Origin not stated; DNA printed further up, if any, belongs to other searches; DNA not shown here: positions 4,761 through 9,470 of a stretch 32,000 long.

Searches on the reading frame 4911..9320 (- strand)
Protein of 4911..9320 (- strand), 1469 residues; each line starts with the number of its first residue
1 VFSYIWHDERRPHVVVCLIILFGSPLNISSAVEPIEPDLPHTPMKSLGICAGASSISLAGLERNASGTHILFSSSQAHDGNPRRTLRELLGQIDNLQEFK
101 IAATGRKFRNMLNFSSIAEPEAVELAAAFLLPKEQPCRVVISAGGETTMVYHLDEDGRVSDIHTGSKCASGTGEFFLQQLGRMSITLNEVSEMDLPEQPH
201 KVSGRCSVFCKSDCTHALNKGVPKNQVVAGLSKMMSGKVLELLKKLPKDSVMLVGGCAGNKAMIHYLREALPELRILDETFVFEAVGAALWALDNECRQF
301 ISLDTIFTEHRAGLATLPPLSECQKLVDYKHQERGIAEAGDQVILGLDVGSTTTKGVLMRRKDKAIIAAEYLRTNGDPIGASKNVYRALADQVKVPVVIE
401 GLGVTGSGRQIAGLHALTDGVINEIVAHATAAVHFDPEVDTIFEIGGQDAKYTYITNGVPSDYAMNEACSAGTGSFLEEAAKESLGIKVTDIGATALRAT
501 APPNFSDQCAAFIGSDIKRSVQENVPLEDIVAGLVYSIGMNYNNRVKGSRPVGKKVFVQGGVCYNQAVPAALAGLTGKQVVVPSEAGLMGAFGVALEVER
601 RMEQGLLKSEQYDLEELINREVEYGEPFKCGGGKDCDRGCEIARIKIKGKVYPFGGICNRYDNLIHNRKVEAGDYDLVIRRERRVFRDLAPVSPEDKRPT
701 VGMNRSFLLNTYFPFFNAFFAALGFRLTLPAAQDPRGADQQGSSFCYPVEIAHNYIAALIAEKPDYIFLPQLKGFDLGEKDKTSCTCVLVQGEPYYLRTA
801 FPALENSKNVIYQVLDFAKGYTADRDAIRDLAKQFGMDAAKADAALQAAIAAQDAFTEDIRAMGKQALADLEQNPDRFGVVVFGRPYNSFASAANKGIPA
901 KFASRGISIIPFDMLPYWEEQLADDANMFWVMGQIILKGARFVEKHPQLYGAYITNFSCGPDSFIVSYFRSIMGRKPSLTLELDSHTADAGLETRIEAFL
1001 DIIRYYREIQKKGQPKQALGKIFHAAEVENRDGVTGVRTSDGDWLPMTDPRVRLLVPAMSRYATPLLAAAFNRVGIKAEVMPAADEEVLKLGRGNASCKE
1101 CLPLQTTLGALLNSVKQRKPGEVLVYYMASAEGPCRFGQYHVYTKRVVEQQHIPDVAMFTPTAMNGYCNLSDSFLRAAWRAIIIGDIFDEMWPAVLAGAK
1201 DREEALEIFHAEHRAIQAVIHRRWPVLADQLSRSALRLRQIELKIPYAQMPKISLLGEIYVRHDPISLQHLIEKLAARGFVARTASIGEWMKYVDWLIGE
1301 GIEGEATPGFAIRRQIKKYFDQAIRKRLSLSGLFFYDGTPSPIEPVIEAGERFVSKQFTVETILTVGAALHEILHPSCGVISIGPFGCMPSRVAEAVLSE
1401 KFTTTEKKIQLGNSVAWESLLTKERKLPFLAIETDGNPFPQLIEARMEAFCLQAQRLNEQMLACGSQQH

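Call 28: search_protein_families(library=pfam, proteins=[window:4911-9320:-])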
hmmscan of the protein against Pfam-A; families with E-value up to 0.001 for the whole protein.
window:4911-9320:- (1469 aa): 2 families
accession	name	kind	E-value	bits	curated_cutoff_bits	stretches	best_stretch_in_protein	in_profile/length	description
PF01869.26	BcrAD_BadFG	-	8.4e-54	183.3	31.5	2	345-596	1-269/271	BadF/BadG/BcrA/BcrD ATPase family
PF09989.15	DUF2229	-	4e-49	167.6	29.4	1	700-915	1-218/218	CoA enzyme activase uncharacterised domain (DUF2229)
